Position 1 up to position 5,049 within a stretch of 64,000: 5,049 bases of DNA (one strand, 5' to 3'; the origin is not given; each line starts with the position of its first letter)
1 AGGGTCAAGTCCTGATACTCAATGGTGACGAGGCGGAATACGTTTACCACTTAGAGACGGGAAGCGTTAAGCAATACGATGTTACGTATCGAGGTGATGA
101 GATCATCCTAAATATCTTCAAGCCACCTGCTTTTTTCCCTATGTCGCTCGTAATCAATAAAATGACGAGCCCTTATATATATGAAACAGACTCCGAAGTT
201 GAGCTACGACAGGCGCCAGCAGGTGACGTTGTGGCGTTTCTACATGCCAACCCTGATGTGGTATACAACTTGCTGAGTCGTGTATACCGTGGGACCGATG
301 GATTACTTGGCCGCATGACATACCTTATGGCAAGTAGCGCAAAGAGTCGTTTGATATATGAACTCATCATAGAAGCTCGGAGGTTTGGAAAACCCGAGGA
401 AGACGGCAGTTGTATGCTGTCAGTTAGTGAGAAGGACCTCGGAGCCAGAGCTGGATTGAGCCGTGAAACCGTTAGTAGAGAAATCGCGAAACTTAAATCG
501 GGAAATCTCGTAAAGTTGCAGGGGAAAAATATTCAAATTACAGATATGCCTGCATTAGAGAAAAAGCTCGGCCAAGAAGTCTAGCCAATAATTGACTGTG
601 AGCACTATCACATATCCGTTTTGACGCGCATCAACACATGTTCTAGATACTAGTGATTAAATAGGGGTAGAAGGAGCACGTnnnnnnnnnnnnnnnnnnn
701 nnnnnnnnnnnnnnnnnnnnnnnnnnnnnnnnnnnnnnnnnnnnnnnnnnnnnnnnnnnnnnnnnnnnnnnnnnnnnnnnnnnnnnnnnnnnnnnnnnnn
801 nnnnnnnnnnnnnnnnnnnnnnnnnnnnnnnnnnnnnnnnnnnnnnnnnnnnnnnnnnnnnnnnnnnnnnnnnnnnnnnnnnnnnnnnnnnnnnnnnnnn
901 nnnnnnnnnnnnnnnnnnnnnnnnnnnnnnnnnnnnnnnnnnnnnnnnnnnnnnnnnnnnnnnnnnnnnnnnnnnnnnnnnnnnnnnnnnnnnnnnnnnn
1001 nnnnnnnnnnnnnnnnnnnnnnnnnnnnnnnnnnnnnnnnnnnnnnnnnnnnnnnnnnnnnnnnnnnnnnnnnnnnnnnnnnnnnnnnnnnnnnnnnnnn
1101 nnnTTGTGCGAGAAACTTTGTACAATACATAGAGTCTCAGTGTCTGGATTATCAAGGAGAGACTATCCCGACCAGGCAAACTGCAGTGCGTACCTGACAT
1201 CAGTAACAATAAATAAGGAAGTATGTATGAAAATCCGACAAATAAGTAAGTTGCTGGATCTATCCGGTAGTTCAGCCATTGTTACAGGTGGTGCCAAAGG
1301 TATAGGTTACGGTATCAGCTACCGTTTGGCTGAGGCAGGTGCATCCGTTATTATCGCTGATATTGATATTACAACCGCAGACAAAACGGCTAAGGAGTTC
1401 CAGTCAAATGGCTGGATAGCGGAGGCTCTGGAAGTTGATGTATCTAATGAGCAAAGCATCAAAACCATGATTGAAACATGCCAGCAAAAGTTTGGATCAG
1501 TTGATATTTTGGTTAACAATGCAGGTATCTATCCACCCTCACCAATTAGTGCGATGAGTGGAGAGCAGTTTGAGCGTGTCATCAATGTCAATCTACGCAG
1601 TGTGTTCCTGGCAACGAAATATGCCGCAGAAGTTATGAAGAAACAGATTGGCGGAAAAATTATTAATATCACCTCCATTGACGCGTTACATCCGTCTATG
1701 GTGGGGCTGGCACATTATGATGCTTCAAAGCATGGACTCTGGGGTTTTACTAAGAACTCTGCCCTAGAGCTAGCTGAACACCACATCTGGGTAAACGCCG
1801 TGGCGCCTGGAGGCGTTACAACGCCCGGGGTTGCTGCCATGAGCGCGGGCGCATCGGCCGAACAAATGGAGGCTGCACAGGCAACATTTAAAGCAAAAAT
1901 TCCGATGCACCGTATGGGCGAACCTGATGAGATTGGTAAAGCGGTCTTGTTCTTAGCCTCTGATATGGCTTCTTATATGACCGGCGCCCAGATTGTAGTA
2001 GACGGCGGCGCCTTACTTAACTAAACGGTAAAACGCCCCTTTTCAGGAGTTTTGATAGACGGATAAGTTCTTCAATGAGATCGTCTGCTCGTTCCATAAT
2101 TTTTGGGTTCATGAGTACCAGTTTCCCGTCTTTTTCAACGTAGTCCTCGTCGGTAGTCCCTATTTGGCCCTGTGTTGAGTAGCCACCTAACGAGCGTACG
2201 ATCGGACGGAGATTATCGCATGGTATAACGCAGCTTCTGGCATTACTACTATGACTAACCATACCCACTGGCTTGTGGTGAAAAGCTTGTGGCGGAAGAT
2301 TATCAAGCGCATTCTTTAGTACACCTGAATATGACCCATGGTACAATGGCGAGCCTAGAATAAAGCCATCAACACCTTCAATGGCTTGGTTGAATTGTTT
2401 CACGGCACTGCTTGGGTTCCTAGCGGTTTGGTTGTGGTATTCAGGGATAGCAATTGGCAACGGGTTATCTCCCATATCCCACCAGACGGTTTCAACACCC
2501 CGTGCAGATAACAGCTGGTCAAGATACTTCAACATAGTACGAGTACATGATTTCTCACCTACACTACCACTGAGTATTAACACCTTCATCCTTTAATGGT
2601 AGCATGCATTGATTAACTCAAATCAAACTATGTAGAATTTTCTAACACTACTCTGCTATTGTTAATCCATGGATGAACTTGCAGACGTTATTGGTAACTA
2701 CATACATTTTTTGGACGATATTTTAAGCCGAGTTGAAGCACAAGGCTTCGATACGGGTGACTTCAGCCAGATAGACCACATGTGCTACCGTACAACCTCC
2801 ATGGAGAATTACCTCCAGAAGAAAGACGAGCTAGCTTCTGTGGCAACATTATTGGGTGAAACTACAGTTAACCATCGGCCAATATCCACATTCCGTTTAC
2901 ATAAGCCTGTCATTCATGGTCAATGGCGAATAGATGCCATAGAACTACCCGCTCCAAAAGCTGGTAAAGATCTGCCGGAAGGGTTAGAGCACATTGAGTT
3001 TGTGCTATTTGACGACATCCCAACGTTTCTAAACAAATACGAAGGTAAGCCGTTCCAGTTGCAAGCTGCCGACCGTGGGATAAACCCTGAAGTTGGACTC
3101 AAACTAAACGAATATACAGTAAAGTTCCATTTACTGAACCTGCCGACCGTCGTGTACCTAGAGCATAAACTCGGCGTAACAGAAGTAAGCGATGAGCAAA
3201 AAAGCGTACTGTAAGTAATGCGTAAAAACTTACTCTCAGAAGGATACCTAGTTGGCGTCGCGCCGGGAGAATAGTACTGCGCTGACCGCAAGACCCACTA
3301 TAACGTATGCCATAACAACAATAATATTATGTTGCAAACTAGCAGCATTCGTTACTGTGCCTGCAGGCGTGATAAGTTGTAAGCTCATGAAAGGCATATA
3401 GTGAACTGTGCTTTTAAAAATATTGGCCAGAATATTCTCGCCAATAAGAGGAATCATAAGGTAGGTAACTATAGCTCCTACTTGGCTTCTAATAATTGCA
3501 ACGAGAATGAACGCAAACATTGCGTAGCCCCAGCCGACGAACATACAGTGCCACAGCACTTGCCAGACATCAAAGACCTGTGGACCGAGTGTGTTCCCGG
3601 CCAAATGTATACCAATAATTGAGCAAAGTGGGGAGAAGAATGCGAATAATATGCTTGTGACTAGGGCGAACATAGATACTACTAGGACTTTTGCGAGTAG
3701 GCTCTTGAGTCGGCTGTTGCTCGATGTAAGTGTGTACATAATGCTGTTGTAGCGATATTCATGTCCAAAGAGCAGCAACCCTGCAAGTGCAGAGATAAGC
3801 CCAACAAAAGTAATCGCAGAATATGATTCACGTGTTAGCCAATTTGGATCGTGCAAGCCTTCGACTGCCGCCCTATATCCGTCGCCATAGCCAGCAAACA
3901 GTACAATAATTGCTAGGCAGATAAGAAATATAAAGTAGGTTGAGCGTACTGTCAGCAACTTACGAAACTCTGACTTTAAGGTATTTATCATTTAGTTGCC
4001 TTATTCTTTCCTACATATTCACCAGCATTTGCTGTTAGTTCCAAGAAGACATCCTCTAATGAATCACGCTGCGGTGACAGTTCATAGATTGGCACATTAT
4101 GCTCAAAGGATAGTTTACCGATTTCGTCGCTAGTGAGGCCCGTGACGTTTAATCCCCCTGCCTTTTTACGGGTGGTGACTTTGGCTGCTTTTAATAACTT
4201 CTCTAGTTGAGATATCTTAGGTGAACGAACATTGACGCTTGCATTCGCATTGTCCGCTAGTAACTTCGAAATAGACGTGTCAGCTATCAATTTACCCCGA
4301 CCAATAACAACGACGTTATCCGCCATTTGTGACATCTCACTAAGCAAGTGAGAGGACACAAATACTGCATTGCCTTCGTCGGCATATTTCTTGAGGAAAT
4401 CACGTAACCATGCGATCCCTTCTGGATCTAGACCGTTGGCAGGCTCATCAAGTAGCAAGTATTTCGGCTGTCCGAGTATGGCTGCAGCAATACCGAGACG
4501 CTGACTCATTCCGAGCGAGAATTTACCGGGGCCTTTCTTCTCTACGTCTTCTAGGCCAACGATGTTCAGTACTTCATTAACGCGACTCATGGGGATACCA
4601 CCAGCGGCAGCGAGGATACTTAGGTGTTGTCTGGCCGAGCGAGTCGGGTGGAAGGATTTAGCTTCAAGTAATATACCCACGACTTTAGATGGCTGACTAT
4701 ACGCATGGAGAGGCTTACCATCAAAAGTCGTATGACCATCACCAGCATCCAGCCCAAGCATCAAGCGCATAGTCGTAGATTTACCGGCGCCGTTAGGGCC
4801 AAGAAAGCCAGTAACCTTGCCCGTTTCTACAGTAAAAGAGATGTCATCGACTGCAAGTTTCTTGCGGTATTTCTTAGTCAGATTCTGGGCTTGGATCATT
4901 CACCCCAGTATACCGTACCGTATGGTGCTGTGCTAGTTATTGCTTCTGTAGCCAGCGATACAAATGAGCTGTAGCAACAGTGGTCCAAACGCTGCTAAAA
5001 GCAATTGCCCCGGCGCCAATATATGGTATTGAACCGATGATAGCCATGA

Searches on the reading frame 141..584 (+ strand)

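Call 49: search_protein_families(library=pfam, proteins=[window:141-584:+], max_evalue=0.001)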
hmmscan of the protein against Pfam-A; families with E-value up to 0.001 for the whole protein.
window:141-584:+ (147 aa): 1 family
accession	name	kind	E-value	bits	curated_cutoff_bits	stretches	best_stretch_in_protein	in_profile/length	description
PF13545.12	HTH_Crp_2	-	9.7e-13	48.3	27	1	72-141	4-69/70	Crp-like helix-turn-helix domain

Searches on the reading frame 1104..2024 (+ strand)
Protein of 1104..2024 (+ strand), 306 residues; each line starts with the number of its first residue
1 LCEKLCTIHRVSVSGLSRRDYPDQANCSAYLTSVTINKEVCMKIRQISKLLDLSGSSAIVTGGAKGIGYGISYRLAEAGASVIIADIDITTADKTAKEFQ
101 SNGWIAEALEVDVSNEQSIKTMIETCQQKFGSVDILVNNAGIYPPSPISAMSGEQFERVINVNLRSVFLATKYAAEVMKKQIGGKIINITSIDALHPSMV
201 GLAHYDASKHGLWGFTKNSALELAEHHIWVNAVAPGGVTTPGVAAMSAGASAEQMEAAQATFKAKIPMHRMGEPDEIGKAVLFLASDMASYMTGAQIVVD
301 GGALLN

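Call 49: search_protein_families(library=pfam, proteins=[window:1104-2024:+], max_evalue=0.001)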
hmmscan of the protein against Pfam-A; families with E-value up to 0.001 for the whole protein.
window:1104-2024:+ (306 aa): 4 families
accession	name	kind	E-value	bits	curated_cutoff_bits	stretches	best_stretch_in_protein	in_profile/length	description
PF13561.12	adh_short_C2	-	4.7e-64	216.6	27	1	64-302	3-234/236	Enoyl-(Acyl carrier protein) reductase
PF00106.31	adh_short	-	6.4e-55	186.1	26.6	1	58-246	3-190/195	short chain dehydrogenase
PF08659.16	KR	-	7.6e-12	45.9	22.6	1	58-163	3-112/180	KR domain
PF23441.1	SDR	-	2.2e-05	24.4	27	1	55-305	7-257/258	SDR-like rossmann domain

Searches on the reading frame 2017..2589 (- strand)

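Call 49: search_protein_families(library=pfam, proteins=[window:2017-2589:-], max_evalue=0.001)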
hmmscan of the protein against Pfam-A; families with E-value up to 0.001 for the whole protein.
window:2017-2589:- (190 aa): 2 families
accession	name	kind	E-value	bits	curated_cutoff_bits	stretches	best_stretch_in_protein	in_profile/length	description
PF03358.20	FMN_red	-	1e-31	110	24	1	1-141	1-142/152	NADPH-dependent FMN reductase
PF02525.22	Flavodoxin_2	-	3.2e-06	27.4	27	1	1-98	1-103/198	Flavodoxin-like fold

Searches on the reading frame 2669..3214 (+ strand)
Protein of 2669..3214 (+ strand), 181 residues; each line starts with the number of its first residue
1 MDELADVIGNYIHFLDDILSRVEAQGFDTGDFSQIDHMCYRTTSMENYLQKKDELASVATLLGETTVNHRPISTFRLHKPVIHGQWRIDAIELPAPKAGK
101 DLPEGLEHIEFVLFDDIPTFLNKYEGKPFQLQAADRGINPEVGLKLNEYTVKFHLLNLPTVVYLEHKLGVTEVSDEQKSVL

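Call 49: search_protein_families(library=pfam, proteins=[window:2669-3214:+], max_evalue=0.001)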
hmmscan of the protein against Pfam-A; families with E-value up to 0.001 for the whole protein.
window:2669-3214:+ (181 aa): 1 family
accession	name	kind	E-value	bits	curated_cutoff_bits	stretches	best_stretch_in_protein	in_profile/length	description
PF06185.18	YecM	-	1.4e-29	103.6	25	1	4-117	2-114/180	YecM protein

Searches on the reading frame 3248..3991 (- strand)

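Call 49: search_protein_families(library=pfam, proteins=[window:3248-3991:-], max_evalue=0.001)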
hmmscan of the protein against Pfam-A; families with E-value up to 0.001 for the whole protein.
window:3248-3991:- (247 aa): 1 family
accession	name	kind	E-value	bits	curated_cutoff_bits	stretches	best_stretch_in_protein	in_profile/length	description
PF12730.13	ABC2_membrane_4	-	7.4e-08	33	27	1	5-177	2-169/179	ABC-2 family transporter protein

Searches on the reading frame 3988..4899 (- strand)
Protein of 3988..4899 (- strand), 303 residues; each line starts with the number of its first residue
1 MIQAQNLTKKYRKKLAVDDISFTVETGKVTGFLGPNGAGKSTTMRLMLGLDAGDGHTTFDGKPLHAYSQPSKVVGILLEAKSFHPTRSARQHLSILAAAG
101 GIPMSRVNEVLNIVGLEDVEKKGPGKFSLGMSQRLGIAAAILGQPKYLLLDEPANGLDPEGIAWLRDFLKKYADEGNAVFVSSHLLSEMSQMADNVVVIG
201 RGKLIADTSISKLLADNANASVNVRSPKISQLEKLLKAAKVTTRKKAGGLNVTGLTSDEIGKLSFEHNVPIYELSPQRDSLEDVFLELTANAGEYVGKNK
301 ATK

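Call 49: search_protein_families(library=pfam, proteins=[window:3988-4899:-], max_evalue=0.001)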
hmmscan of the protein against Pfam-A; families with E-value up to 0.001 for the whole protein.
window:3988-4899:- (303 aa): 2 families
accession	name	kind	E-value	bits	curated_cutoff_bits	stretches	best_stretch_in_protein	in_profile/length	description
PF00005.33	ABC_tran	-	1.9e-26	93.7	25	1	18-155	2-137/137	ABC transporter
PF13304.12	AAA_21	-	2.4e-12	48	27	1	126-187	237-301/304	AAA domain, putative AbiEii toxin, Type IV TA system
